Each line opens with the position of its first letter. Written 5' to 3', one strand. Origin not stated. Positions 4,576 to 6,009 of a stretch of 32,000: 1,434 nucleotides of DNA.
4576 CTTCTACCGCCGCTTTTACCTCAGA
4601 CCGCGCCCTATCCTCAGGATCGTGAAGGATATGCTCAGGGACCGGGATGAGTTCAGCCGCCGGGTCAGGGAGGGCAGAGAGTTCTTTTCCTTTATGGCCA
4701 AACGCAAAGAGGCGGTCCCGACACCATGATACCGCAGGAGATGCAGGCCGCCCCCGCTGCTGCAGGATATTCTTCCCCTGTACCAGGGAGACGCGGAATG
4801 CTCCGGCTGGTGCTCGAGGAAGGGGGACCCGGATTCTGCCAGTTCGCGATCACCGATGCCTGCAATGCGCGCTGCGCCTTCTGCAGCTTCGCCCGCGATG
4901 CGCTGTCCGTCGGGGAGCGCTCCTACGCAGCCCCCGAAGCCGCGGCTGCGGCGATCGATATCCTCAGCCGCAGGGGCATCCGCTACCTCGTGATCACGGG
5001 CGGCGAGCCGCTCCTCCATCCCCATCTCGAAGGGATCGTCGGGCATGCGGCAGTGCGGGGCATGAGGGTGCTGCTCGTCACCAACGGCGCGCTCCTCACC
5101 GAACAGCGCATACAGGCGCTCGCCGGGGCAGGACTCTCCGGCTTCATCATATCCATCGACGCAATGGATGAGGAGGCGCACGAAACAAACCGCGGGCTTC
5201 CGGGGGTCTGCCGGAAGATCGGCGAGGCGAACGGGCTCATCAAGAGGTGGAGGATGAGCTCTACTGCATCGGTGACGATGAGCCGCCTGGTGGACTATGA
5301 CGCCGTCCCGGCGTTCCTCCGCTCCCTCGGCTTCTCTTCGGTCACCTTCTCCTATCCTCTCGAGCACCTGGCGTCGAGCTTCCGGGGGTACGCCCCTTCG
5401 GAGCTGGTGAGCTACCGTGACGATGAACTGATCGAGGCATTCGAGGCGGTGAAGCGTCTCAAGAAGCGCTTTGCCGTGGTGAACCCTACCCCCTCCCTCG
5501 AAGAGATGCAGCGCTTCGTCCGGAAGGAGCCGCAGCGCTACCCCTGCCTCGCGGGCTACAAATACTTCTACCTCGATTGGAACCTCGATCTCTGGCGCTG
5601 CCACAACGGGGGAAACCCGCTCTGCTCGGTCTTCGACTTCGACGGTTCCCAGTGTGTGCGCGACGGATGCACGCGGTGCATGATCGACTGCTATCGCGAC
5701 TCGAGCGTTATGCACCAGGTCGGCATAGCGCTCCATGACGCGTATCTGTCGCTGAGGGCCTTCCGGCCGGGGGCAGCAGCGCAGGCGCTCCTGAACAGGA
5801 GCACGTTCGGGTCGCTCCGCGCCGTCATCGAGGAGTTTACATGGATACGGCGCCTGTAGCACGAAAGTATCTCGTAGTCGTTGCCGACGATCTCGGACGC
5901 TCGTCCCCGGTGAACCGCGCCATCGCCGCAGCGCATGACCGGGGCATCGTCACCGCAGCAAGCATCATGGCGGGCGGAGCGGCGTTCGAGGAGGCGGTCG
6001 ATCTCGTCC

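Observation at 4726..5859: Additional, non-canonical radical SAM enzyme translationally coupled between hpnJ and hpnK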

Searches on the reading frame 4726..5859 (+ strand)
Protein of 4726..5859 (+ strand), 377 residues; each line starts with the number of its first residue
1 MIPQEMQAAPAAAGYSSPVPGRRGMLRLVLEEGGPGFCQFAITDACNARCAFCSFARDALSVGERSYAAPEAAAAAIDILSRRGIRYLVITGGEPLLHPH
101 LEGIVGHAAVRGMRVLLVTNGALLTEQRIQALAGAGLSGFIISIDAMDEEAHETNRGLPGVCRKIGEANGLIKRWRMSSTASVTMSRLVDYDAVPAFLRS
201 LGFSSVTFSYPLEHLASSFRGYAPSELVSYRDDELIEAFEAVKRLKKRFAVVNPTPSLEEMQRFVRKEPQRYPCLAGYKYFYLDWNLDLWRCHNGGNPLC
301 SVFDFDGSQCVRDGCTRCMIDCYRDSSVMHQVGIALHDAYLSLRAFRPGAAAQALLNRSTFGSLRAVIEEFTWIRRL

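Call 6: search_protein_families(library=ncbifam, proteins=[window:4726-5859:+], max_evalue=0.00001)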
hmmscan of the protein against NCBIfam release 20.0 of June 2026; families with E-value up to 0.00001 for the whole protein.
window:4726-5859:+ (377 aa): 43 families (the best 25 are shown)
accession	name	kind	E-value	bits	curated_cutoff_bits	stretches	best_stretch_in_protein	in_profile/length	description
TIGR02666.1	moaA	equivalog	1.2e-19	70.4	284.05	1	41-153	15-131/336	GTP 3',8-cyclase MoaA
TIGR04466.1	rSAM_BlsE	equivalog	1.6e-18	67.3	400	1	41-164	8-126/327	cytosylglucuronate decarboxylase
TIGR02668.1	moaA_archaeal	equivalog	3.7e-17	62.3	325.25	1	40-153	14-125/303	GTP 3',8-cyclase MoaA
TIGR04055.1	rSAM_NirJ2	equivalog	4.3e-17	62.6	500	1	40-161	4-122/326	putative heme d1 biosynthesis radical SAM protein NirJ2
TIGR04545.1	rSAM_ahbD_hemeb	equivalog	7.3e-17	61.8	500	1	40-165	4-127/339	heme b synthase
NF038283.1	viperin_w_prok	equivalog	8.4e-17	61.2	180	1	40-153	6-123/281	viperin family antiviral radical SAM protein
TIGR04347.1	pseudo_SAM_Halo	equivalog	1.7e-16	60.5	525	1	40-160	42-159/390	TIGR04347 family pseudo-SAM/SPASM protein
NF045574.1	sacti_mat_StsB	exception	8.6e-16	57.8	625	1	39-167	99-223/466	StsB family radical SAM/SPASM domain sactipeptide maturase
TIGR04546.1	rSAM_ahbC_deAc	equivalog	2.6e-15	56.1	650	1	40-165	43-165/390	12,18-didecarboxysiroheme deacetylase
TIGR04303.1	GeoRSP_rSAM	equivalog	1.4e-14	54.4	400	1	39-187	8-151/325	GeoRSP system radical SAM/SPASM protein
TIGR04054.1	rSAM_NirJ1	equivalog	8.4e-14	51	650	1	38-160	38-157/387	putative heme d1 biosynthesis radical SAM protein NirJ1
TIGR04053.2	TIGR04053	equivalog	1.2e-13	51.1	395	1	40-174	12-147/366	TIGR04053 family radical SAM/SPASM domain-containing protein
NF001199.0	PRK00164.2-1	equivalog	1.2e-13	50.9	231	1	41-153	17-127/308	GTP 3',8-cyclase MoaA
NF047865.1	rSAM_PapB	equivalog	1.7e-13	50.5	340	1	41-293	8-266/330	PapB family radical SAM/SPASM ranthipeptide maturase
TIGR03961.1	rSAM_PTO1314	hypoth_equivalog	2.6e-13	50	306.05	1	44-248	31-219/332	PTO1314 family radical SAM protein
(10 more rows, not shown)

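Call 7: search_protein_families(library=pfam, proteins=[window:4726-5859:+], max_evalue=0.001)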
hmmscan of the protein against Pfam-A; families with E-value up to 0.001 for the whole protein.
window:4726-5859:+ (377 aa): 2 families
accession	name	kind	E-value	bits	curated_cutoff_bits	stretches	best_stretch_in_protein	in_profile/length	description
PF04055.27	Radical_SAM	-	8.6e-21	75.3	29.5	1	42-155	3-120/166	Radical SAM superfamily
PF13353.11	Fer4_12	-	0.00035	21.3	22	1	34-98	3-66/137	4Fe-4S single cluster domain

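Call 9: find_homologous_proteins(query=window:4726-5859:+, max_evalue=0.00001)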
Query window:4726-5859:+ (377 aa): 3296 proteins with E <= 0.00001 among 8000 candidates; the best 120 are listed.
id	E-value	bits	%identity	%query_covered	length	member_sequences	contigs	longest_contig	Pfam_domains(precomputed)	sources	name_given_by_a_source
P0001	4.9e-238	807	100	94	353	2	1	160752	PF04055.28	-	-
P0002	2.1e-169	582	70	100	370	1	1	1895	PF04055.28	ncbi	-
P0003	1.6e-167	575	72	95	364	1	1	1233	PF04055.28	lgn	-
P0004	1.5e-163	562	71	95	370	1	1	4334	PF04055.28,PF13353.12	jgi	jgi:MoaA/NifB/PqqE/SkfB family radical SAM enzyme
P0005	2.1e-162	559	69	95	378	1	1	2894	PF04055.28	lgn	-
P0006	2.4e-162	558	68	96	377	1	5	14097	PF04055.28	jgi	jgi:MoaA/NifB/PqqE/SkfB family radical SAM enzyme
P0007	1.2e-161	556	68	96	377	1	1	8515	PF04055.28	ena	-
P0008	2.0e-161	555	69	97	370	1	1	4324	PF04055.28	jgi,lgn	jgi:MoaA/NifB/PqqE/SkfB family radical SAM enzyme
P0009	2.5e-160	552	69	95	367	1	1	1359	PF04055.28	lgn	-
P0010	1.4e-159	549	67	96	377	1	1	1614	PF04055.28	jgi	-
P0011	1.7e-159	549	66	95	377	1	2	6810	PF04055.28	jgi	jgi:MoaA/NifB/PqqE/SkfB family radical SAM enzyme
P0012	1.8e-159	549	66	97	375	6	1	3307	PF04055.28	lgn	-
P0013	9.4e-158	543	65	97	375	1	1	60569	PF04055.28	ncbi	-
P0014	2.4e-157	542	65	97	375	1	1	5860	PF04055.28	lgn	-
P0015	1.5e-156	539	66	95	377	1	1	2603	PF04055.28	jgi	jgi:MoaA/NifB/PqqE/SkfB family radical SAM enzyme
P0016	2.3e-156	539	64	100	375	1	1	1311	PF04055.28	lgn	-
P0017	2.6e-156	538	66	96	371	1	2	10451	PF04055.28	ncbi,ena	-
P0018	2.7e-156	538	64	95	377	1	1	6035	PF04055.28,PF13353.12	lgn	-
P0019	2.9e-155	535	64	100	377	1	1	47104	PF04055.28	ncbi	-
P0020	3.7e-155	535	65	95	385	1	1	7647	PF04055.28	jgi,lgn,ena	-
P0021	1.3e-154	533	64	95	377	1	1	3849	PF04055.28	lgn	-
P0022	1.4e-154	533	65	95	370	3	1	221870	PF04055.28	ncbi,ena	-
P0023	5.0e-154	531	62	100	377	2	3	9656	PF04055.28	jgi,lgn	jgi:MoaA/NifB/PqqE/SkfB family radical SAM enzyme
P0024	1.1e-153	530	63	97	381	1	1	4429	PF04055.28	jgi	jgi:MoaA/NifB/PqqE/SkfB family radical SAM enzyme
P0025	1.9e-153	529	63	100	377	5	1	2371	PF04055.28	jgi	jgi:MoaA/NifB/PqqE/SkfB family radical SAM enzyme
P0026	5.2e-153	528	62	100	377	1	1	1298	PF04055.28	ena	-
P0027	8.3e-153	527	64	94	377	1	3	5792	PF04055.28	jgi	jgi:MoaA/NifB/PqqE/SkfB family radical SAM enzyme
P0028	1.7e-152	526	66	94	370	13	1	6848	PF04055.28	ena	-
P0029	1.8e-152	526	63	100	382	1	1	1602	PF04055.28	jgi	jgi:MoaA/NifB/PqqE/SkfB family radical SAM enzyme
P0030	2.5e-152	525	65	95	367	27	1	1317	PF04055.28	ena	-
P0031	8.7e-152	524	65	93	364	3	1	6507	PF04055.28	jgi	jgi:MoaA/NifB/PqqE/SkfB family radical SAM enzyme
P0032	9.9e-152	523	62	95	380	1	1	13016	PF04055.28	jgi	jgi:MoaA/NifB/PqqE/SkfB family radical SAM enzyme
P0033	1.8e-151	522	61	98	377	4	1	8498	PF04055.28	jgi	jgi:MoaA/NifB/PqqE/SkfB family radical SAM enzyme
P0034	2.3e-151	522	64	94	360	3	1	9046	PF04055.28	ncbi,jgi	jgi:MoaA/NifB/PqqE/SkfB family radical SAM enzyme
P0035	4.2e-151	521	63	96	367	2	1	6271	PF04055.28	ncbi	-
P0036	5.1e-151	521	63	95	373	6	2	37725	PF04055.28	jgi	jgi:MoaA/NifB/PqqE/SkfB family radical SAM enzyme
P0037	7.5e-151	520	65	93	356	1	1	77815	PF04055.28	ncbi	-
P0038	1.4e-150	520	61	100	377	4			PF04055.28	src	-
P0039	3.4e-150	518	62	96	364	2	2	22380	PF04055.28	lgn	-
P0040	9.1e-150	517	61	98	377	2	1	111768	PF04055.28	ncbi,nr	ncbi:MAG: radical SAM protein [Gammaproteobacteria bacterium]|nr:radical SAM protein [Gammaproteobac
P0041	1.6e-149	516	63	94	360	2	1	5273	PF04055.28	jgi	jgi:MoaA/NifB/PqqE/SkfB family radical SAM enzyme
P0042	1.9e-149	516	65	92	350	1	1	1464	PF04055.28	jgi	jgi:MoaA/NifB/PqqE/SkfB family radical SAM enzyme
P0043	4.0e-149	515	61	99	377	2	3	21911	PF04055.28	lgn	-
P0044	5.5e-149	514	60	98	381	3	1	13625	PF04055.28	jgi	-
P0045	6.6e-149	514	62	95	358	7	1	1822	PF04055.28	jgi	jgi:MoaA/NifB/PqqE/SkfB family radical SAM enzyme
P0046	8.2e-149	514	64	94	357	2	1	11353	PF04055.28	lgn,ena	-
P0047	3.2e-148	512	64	95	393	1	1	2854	PF04055.28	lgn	-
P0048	3.5e-148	512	63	94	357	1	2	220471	PF04055.28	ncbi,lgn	-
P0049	4.6e-148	511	63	94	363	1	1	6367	PF04055.28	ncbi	-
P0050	4.7e-148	511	63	94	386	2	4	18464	PF04055.28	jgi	jgi:MoaA/NifB/PqqE/SkfB family radical SAM enzyme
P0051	5.7e-148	511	71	86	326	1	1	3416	PF04055.28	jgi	jgi:MoaA/NifB/PqqE/SkfB family radical SAM enzyme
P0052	1.0e-147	510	65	93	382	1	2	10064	PF04055.28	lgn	-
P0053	1.9e-147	509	61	94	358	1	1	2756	PF04055.28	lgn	-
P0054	3.0e-147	509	64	93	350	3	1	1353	PF04055.28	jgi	jgi:MoaA/NifB/PqqE/SkfB family radical SAM enzyme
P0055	5.0e-147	508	60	96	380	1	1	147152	PF04055.28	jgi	jgi:MoaA/NifB/PqqE/SkfB family radical SAM enzyme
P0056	1.2e-146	507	62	94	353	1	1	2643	PF04055.28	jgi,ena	-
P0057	1.3e-146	507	60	98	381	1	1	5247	PF04055.28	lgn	-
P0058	1.8e-146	506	64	93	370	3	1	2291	PF04055.28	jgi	jgi:MoaA/NifB/PqqE/SkfB family radical SAM enzyme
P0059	3.0e-146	505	63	93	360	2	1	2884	PF04055.28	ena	-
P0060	4.2e-146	505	62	96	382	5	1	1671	PF04055.28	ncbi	-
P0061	4.5e-146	505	63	94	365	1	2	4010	PF04055.28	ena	-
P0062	7.7e-146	504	60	100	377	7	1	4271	PF04055.28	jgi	jgi:MoaA/NifB/PqqE/SkfB family radical SAM enzyme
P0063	7.9e-146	504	63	95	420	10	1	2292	PF04055.28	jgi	jgi:MoaA/NifB/PqqE/SkfB family radical SAM enzyme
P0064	8.7e-146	504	61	93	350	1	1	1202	PF04055.28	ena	-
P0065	9.7e-146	504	62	95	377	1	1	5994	PF04055.28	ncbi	-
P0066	1.4e-145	503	61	97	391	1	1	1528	PF04055.28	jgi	jgi:MoaA/NifB/PqqE/SkfB family radical SAM enzyme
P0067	1.8e-145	503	61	97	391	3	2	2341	PF04055.28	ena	-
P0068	1.9e-145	503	60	97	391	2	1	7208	PF04055.28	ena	-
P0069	2.2e-145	502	59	100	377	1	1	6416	PF04055.28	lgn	-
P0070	2.4e-145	502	61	95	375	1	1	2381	PF04055.28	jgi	jgi:MoaA/NifB/PqqE/SkfB family radical SAM enzyme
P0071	2.4e-145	502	61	97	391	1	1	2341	PF04055.28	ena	-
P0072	2.8e-145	502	61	94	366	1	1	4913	PF04055.28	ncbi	-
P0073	3.2e-145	502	62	94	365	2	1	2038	PF04055.28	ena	-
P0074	3.4e-145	502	60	95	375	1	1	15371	PF04055.28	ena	-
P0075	3.5e-145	502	63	94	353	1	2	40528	PF04055.28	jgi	jgi:MoaA/NifB/PqqE/SkfB family radical SAM enzyme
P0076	3.9e-145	502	61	95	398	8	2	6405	PF04055.28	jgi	jgi:MoaA/NifB/PqqE/SkfB family radical SAM enzyme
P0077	3.9e-145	502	62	94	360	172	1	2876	PF04055.28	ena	-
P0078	4.0e-145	502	61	95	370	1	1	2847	PF04055.28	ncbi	-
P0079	4.4e-145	501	61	98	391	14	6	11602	PF04055.28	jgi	jgi:MoaA/NifB/PqqE/SkfB family radical SAM enzyme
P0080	6.4e-145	501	64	93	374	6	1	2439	PF04055.28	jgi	jgi:MoaA/NifB/PqqE/SkfB family radical SAM enzyme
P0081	9.7e-145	500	60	98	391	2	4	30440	PF04055.28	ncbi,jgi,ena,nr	ncbi:MAG TPA: radical SAM protein [Methyloceanibacter sp.]|jgi:MoaA/NifB/PqqE/SkfB family radical SA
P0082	1.1e-144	500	61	96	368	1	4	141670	PF04055.28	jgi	jgi:MoaA/NifB/PqqE/SkfB family radical SAM enzyme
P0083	1.3e-144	500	61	95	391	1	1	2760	PF04055.28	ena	-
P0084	1.6e-144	500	60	98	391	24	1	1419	PF04055.28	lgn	-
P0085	2.1e-144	499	61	94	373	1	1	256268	PF04055.28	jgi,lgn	-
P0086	2.2e-144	499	61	95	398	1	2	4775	PF04055.28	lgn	-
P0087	2.9e-144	499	62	95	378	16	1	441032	PF04055.28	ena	-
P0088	3.1e-144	499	60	99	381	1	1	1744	PF04055.28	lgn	-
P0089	3.9e-144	498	61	95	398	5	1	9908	PF04055.28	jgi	jgi:MoaA/NifB/PqqE/SkfB family radical SAM enzyme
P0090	3.9e-144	498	60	97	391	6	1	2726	PF04055.28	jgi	jgi:MoaA/NifB/PqqE/SkfB family radical SAM enzyme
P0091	4.8e-144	498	62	93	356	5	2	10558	PF04055.28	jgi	-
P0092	5.1e-144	498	59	97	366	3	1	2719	PF04055.28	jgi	-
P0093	7.4e-144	497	62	94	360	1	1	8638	PF04055.28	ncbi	-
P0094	7.7e-144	497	63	93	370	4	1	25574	PF04055.28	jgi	jgi:MoaA/NifB/PqqE/SkfB family radical SAM enzyme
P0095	9.3e-144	497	60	95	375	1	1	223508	PF04055.28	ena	-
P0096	9.9e-144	497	60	97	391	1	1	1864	PF04055.28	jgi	jgi:MoaA/NifB/PqqE/SkfB family radical SAM enzyme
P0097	1.3e-143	497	60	94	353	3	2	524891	PF04055.28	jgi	jgi:MoaA/NifB/PqqE/SkfB family radical SAM enzyme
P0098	1.4e-143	497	60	97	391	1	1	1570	PF04055.28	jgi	jgi:MoaA/NifB/PqqE/SkfB family radical SAM enzyme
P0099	1.4e-143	497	60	97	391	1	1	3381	PF04055.28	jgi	-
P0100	1.8e-143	496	61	95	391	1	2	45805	PF04055.28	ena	-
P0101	1.8e-143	496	60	98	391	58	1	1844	PF04055.28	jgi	jgi:MoaA/NifB/PqqE/SkfB family radical SAM enzyme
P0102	1.9e-143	496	59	99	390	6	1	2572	PF04055.28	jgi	jgi:MoaA/NifB/PqqE/SkfB family radical SAM enzyme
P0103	2.5e-143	496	61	95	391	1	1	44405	PF04055.28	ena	-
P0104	2.5e-143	496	61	95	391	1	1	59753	PF04055.28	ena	-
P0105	2.7e-143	496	61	95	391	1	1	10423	PF04055.28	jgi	-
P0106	3.2e-143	495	61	95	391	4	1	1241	PF04055.28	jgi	jgi:MoaA/NifB/PqqE/SkfB family radical SAM enzyme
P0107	3.4e-143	495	61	95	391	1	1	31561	PF04055.28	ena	-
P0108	3.4e-143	495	61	95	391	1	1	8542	PF04055.28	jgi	-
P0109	4.6e-143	495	60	96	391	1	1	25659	PF04055.28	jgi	-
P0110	4.7e-143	495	61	95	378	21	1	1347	PF04055.28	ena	-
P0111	4.7e-143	495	61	95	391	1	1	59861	PF04055.28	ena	-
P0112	4.9e-143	495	61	95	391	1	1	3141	PF04055.28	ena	-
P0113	5.2e-143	495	61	95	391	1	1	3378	PF04055.28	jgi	-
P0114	5.2e-143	495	61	95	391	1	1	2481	PF04055.28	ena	-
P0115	6.4e-143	494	61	95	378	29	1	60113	PF04055.28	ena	-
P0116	6.5e-143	494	61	95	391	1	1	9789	PF04055.28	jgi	jgi:MoaA/NifB/PqqE/SkfB family radical SAM enzyme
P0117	7.2e-143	494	60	94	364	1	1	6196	PF04055.28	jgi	jgi:MoaA/NifB/PqqE/SkfB family radical SAM enzyme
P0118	7.2e-143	494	61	95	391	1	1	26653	PF04055.28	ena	-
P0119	7.5e-143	494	62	93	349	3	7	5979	PF04055.28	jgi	-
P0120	8.4e-143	494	61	95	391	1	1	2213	PF04055.28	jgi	jgi:MoaA/NifB/PqqE/SkfB family radical SAM enzyme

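Call 11: find_encoding_contigs(protein=P0022, flank=8000, max_places=2)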
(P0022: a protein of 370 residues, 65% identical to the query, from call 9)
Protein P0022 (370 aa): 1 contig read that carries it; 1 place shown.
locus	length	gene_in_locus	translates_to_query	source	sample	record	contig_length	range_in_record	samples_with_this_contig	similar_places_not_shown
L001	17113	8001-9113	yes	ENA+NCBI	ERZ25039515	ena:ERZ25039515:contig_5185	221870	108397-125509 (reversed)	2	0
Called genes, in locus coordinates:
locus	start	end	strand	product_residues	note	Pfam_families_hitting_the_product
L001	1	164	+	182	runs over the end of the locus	-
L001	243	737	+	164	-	PF00355:Rieske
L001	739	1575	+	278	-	PF14522:Cytochrome_C7 (faint), PF22113:Mtrc-MtrF_II-IV_dom (faint), PF14537:Cytochrom_c3_2 (faint), PF00034:Cytochrom_C, PF13442:Cytochrome_CBB3, PF13435:Cytochrome_C554 (weak)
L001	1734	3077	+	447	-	PF14522:Cytochrome_C7 (faint), PF22113:Mtrc-MtrF_II-IV_dom (faint), PF13435:Cytochrome_C554 (weak), PF09699:Paired_CXXCH_1, PF14537:Cytochrom_c3_2 (weak)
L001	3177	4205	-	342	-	-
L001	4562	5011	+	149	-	PF01475:FUR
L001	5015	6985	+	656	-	PF01926:MMR_HSR1, PF02421:FeoB_N, PF04548:AIG1 (weak), PF17910:FeoB_Cyto, PF07670:Gate, PF07664:FeoB_C, PF07670:Gate (weak)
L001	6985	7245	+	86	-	-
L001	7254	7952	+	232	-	PF02742:Fe_dep_repr_C, PF04023:FeoA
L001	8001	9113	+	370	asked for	PF04055:Radical_SAM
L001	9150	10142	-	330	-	PF01073:3Beta_HSD, PF01370:Epimerase, PF02719:Polysacc_synt_2, PF04321:RmlD_sub_bind (weak), PF05368:NmrA, PF07993:NAD_binding_4, PF13460:NAD_binding_10, PF16363:GDP_Man_Dehyd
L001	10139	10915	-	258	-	PF01048:PNP_UDP_1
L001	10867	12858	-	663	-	PF13249:SQHop_cyclase_N, PF00432:Prenyltrans (faint), PF13243:SQHop_cyclase_C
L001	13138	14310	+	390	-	PF13506:Glyco_transf_21, PF00535:Glycos_transf_2, PF13641:Glyco_tranf_2_3, PF13632:Glyco_trans_2_3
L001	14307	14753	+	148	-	PF04794:YdjC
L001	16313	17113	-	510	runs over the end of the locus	PF02310:B12-binding, PF04055:Radical_SAM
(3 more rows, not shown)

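Call 12: find_encoding_contigs(protein=P0040, flank=8000, max_places=2)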
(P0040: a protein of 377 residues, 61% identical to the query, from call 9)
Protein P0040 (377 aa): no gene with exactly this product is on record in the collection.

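Call 14: find_related_loci(query=window:4726-5859:+, collection=genome_contigs, flank=10000)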
Query window:4726-5859:+ (377 aa) in genome_contigs; peptide patterns used: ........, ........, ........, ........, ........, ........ (x = any residue, [..] = any of these).
600 stretches matched a pattern (row limit reached: there are more); 441 encode a relative of the query (tblastn E <= 1e-3); the best 80 are kept; 80 distinct loci.
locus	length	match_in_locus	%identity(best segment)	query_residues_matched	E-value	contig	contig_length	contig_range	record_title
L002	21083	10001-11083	65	15-374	3e-159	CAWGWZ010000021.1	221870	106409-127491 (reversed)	MAG: uncultured delta proteobacterium isolate MFD04408.bin.3.38 genome assembly, contig: contig_5185, whole genome shotg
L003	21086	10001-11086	62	18-377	1e-148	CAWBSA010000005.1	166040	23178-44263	MAG: uncultured Alphaproteobacteria bacterium isolate MFD02134.bin.1.149 genome assembly, contig: contig_33034, whole ge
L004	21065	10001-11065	62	23-377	2e-148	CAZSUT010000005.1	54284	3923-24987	MAG TPA_asm: uncultured Nitrospirales bacterium isolate binchicken_co185_3 genome assembly, contig: NODE_765_length_5428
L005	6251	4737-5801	62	23-377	4e-149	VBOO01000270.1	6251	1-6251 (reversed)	MAG: Nitrospirae bacterium isolate NS_12 14_1009_16_30cm_scaffold_166003, whole genome shotgun sequence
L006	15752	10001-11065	62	23-377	1e-148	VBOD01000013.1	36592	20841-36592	MAG: Nitrospirae bacterium isolate NS_1 14_0927_12_40cm_scaffold_3625, whole genome shotgun sequence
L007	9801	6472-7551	62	18-377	3e-147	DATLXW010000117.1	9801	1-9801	MAG TPA_asm: Methyloceanibacter sp. isolate SMAG_U13256 k141_91818, whole genome shotgun sequence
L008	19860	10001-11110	59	12-377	3e-147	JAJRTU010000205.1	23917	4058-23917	MAG: Gammaproteobacteria bacterium isolate Dive96_bin10.122 k141_2497324, whole genome shotgun sequence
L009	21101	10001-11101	59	8-374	1e-146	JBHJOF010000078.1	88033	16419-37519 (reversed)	MAG: Kiloniellales bacterium isolate al_S5C224 S5Ck119_508673, whole genome shotgun sequence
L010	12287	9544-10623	61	18-377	5e-146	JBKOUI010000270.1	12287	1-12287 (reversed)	MAG: Pseudomonadota bacterium isolate GM_HAYS_MAG_00030 GM_HAYS_000000991325, whole genome shotgun sequence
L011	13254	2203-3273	61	18-374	1e-145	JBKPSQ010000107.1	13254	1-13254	MAG: Pseudomonadota bacterium isolate GS_EKS_MAG_00018 GS_EKS_000002343727, whole genome shotgun sequence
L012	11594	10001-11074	61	21-377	4e-144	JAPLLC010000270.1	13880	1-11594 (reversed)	MAG: Candidatus Methylomirabilota bacterium isolate LacPavin_0419_WC70L_MAG_65_10 LacPavin_0419_WC70L_scaffold_89989, wh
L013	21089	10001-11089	58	18-377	6e-143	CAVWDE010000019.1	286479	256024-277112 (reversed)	MAG: uncultured Alphaproteobacteria bacterium isolate MFD04944.bin.2.82 genome assembly, contig: contig_34049, whole gen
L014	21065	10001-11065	61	24-377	4e-142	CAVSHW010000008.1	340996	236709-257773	MAG: uncultured candidate division NC10 bacterium isolate MFD01476.bin.2.107 genome assembly, contig: contig_16285, whol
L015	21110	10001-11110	59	10-377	3e-140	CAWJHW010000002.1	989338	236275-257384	MAG: uncultured candidate division NC10 bacterium isolate MFD03726.bin.1.177 genome assembly, contig: contig_18816, whol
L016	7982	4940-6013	57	20-377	2e-139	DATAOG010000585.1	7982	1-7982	MAG TPA_asm: Geminicoccaceae bacterium isolate SMAG_U7039 k141_2854746, whole genome shotgun sequence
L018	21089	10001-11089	60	16-377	8e-139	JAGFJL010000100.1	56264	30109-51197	MAG: Nitrococcus mobilis isolate mag.22 k127_2292323, whole genome shotgun sequence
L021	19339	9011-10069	56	26-377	6e-137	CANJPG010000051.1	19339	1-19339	MAG: Candidatus Marinimicrobia bacterium isolate RH-23may17-721 genome assembly, contig: RH-23may17-C20867, whole genome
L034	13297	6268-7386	55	2-377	2e-132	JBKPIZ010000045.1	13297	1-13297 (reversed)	MAG: Pseudomonadota bacterium isolate EKS_GB_MAG_00006 EKS_GB_000000251017, whole genome shotgun sequence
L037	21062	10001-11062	57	26-377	5e-132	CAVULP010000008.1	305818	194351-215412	MAG: uncultured Alphaproteobacteria bacterium isolate MFD06435.bin.2.144 genome assembly, contig: contig_42490, whole ge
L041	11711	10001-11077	53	20-377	3e-129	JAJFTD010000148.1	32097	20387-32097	MAG: bacterium isolate bin.10 k141_1076137, whole genome shotgun sequence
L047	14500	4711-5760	56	26-374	2e-127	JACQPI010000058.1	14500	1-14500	MAG: Elusimicrobia bacterium isolate NC_groundwater_1303_Ag_S-0.2um_63_32 S_p2_S4_coassembly_k141_1131296, whole genome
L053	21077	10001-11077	53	20-377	8e-125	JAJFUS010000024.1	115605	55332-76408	MAG: bacterium isolate bin.50 k141_2152630, whole genome shotgun sequence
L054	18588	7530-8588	53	26-377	2e-124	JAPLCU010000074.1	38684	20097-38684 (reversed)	MAG: Armatimonadota bacterium isolate LacPavin_0920_SED3_MAG_51_14 LacPavin_0920_SED3_scaffold_2954789, whole genome sho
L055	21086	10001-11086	54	16-377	1e-123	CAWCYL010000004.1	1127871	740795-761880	MAG: uncultured Alphaproteobacteria bacterium isolate MFD09603.bin.2.55 genome assembly, contig: contig_16453, whole gen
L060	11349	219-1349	51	4-374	5e-121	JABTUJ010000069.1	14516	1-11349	MAG: Verrucomicrobiales bacterium isolate H5_VER1 seq0069, whole genome shotgun sequence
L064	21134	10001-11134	50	3-374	1e-119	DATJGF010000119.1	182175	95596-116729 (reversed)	MAG TPA_asm: Candidatus Limnocylindrales bacterium isolate SMAG_U15479 k141_8603241, whole genome shotgun sequence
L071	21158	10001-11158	50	3-377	2e-118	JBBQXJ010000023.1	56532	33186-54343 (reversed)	MAG: Verrucomicrobiota bacterium isolate Co_metawrap_2108 Cmw_2108_k141_22632292_length_56532_cov_13.0411, whole genome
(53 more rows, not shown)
